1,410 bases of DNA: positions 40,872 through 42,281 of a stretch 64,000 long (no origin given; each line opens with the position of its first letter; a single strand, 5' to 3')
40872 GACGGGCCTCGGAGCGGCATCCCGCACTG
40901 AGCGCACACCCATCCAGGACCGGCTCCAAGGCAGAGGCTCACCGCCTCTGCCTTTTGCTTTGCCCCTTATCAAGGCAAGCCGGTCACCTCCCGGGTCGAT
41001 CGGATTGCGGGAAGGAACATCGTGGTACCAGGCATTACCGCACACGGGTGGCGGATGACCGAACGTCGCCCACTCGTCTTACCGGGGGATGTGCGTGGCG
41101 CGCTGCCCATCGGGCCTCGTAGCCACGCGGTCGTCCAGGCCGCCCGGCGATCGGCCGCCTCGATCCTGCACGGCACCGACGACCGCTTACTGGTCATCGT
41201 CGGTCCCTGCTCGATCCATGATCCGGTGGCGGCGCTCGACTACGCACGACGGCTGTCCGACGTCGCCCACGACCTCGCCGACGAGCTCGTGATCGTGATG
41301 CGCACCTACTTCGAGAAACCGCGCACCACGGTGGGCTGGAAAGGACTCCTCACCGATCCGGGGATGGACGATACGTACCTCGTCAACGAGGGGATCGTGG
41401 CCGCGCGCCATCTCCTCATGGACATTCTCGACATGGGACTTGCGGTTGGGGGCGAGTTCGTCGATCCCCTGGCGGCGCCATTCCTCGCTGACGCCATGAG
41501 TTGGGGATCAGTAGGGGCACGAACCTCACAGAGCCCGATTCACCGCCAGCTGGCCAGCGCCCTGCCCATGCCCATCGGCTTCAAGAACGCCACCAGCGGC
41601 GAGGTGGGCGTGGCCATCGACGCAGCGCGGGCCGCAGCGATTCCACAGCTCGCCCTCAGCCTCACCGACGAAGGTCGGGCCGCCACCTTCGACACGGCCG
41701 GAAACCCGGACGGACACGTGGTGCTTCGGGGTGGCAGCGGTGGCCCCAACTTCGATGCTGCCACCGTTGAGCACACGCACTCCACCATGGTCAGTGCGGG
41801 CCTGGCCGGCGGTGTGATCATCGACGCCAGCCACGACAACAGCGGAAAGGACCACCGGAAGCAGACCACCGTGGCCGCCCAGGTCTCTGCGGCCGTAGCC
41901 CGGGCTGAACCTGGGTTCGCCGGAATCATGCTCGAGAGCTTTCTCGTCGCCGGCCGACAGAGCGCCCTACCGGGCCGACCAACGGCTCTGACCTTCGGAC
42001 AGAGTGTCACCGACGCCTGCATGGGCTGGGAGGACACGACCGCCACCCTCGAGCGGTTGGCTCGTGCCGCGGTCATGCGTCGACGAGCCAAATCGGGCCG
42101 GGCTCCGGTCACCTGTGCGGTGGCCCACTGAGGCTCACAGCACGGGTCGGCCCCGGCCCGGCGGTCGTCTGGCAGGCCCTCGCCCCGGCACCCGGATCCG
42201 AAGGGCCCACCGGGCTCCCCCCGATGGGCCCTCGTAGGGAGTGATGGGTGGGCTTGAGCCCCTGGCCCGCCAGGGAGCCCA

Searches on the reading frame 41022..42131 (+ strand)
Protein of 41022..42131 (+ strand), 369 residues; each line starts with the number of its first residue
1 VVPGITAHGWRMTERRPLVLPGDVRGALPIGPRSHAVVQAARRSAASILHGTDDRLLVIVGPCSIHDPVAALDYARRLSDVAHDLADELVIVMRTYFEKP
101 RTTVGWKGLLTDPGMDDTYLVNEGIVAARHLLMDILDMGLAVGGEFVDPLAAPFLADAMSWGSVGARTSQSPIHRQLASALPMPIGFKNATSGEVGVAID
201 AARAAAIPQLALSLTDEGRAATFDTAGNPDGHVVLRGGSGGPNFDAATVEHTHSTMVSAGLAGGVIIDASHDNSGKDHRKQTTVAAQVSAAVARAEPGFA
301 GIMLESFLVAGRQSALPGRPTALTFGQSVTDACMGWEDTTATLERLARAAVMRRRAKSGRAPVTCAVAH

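Call 7: search_protein_families(library=ncbifam, proteins=[window:41022-42131:+])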
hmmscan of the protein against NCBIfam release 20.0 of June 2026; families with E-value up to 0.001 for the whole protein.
window:41022-42131:+ (369 aa): 4 families
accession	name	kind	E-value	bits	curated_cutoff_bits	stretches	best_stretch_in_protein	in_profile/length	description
NF009395.0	PRK12755.1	subfamily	9.5e-129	429.1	343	1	10-353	10-351/355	3-deoxy-7-phosphoheptulonate synthase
TIGR00034.1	aroFGH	equivalog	1.4e-124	415.4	173.2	1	10-353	3-341/342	3-deoxy-7-phosphoheptulonate synthase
NF009396.0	PRK12756.1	subfamily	2.9e-120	401.3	463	1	11-354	8-348/349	Trp-sensitive 3-deoxy-7-phosphoheptulonate synthase AroH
NF006723.0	PRK09261.1-1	equivalog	9e-117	389.8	568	1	26-355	24-350/351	3-deoxy-7-phosphoheptulonate synthase AroG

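Call 11: find_related_loci(query=window:41022-42131:+, collection=genome_contigs, flank=3000)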
Query window:41022-42131:+ (369 aa) in genome_contigs; peptide patterns used: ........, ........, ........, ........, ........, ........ (x = any residue, [..] = any of these).
402 stretches matched a pattern; 344 encode a relative of the query (tblastn E <= 1e-3); the best 80 are kept; 80 distinct loci.
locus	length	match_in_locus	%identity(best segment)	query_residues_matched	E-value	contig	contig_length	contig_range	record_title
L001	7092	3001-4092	65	1-364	7e-140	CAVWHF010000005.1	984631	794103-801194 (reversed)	MAG: uncultured Acidimicrobiaceae bacterium isolate MFD00964.bin.2.193 genome assembly, contig: contig_27619, whole geno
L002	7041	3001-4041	63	1-347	6e-138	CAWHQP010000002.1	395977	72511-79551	MAG: uncultured Acidimicrobiaceae bacterium isolate MFD04540.bin.2.21 genome assembly, contig: contig_10244, whole genom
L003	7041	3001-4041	54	11-359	4e-117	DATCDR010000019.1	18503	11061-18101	MAG TPA_asm: Acidimicrobiales bacterium isolate SMAG_U7731 k141_2631, whole genome shotgun sequence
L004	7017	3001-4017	53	18-358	2e-115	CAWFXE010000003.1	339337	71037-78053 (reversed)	MAG: uncultured Solirubrobacterales bacterium isolate MFD04944.bin.2.200 genome assembly, contig: contig_21246, whole ge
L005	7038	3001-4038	52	11-358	5e-114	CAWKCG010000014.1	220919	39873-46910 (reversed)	MAG: uncultured Actinomycetes bacterium isolate MFD03044.bin.3.130 genome assembly, contig: contig_25086, whole genome s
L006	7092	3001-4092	48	11-369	4e-114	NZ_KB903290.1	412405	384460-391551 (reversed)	Catelliglobosispora koreensis DSM 44566 A3E1DRAFT_scaffold_6.7, whole genome shotgun sequence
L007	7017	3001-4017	52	18-358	3e-113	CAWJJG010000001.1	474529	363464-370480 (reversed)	MAG: uncultured Solirubrobacterales bacterium isolate MFD05442.bin.1.204 genome assembly, contig: contig_12588, whole ge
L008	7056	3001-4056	51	8-356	5e-113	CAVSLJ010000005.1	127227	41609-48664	MAG: uncultured Solirubrobacterales bacterium isolate MFD04944.bin.1.92 genome assembly, contig: contig_40913, whole gen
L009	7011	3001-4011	52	18-356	7e-113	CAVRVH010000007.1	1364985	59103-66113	MAG: uncultured Solirubrobacterales bacterium isolate MFD02199.bin.2.51 genome assembly, contig: contig_408, whole genom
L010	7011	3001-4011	51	18-356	7e-113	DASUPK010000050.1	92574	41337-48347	MAG TPA_asm: Solirubrobacterales bacterium isolate SMAG_U1653 k141_194304, whole genome shotgun sequence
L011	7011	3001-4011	52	18-356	1e-112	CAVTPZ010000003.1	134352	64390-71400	MAG: uncultured Solirubrobacterales bacterium isolate MFD00822.bin.2.93 genome assembly, contig: contig_102160, whole ge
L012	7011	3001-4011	52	18-356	1e-112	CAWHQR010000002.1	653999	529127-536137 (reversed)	MAG: uncultured Solirubrobacterales bacterium isolate MFD06298.bin.1.197 genome assembly, contig: contig_14549, whole ge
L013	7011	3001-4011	52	18-356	3e-112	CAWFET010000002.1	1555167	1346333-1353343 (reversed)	MAG: uncultured Solirubrobacterales bacterium isolate MFD00822.bin.1.76 genome assembly, contig: contig_43789, whole gen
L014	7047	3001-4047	50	6-356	2e-112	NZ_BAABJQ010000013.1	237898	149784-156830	Rugosimonospora acidiphila strain JCM 18304 sequence013, whole genome shotgun sequence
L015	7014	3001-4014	51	18-357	9e-112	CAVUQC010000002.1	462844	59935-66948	MAG: uncultured Solirubrobacterales bacterium isolate MFD05442.bin.1.300 genome assembly, contig: contig_27581, whole ge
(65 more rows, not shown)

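Call 15: find_related_loci(query=window:41022-42131:+, collection=metagenome_contigs, flank=1500)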
Query window:41022-42131:+ (369 aa) in metagenome_contigs; peptide patterns used: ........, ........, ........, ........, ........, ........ (x = any residue, [..] = any of these).
481 stretches matched a pattern; 377 encode a relative of the query (tblastn E <= 1e-3); the best 80 are kept; 80 distinct loci.
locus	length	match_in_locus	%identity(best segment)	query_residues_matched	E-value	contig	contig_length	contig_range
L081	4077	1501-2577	58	8-366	2e-124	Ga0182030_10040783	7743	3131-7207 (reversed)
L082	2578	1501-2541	53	11-360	3e-125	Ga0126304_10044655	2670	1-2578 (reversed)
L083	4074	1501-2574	52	11-368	1e-119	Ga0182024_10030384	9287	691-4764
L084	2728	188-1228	53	11-360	2e-120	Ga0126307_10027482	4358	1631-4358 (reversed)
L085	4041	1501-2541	54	11-359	2e-117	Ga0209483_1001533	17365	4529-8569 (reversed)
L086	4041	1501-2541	54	11-359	2e-117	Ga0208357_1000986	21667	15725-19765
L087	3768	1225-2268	56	1-347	1e-115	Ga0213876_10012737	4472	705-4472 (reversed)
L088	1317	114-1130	53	11-349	1e-122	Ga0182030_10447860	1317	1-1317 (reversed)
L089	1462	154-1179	52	11-355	2e-121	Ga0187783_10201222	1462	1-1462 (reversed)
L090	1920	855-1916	51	11-367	2e-119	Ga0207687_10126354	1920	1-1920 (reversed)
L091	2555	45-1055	53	18-356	2e-114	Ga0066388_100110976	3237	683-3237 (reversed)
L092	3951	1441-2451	51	18-356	1e-111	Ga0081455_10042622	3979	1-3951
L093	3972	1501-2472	54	16-342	2e-110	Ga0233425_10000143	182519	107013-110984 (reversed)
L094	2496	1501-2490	52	18-349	4e-111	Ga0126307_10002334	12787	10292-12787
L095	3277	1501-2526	51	18-361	8e-111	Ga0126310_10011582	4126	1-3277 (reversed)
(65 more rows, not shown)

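Call 48: list_cluster_members(proteins=[window:41022-42128:+, window:41055-42128:+, window:40152-40619:-])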
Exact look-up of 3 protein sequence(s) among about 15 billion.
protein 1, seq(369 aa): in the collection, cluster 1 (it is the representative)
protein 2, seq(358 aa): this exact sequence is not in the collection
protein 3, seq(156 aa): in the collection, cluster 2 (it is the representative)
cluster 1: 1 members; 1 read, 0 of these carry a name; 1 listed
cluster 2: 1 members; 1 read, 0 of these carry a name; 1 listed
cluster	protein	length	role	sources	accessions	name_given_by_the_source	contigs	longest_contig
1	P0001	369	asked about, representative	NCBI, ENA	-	-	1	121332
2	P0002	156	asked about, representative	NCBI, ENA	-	-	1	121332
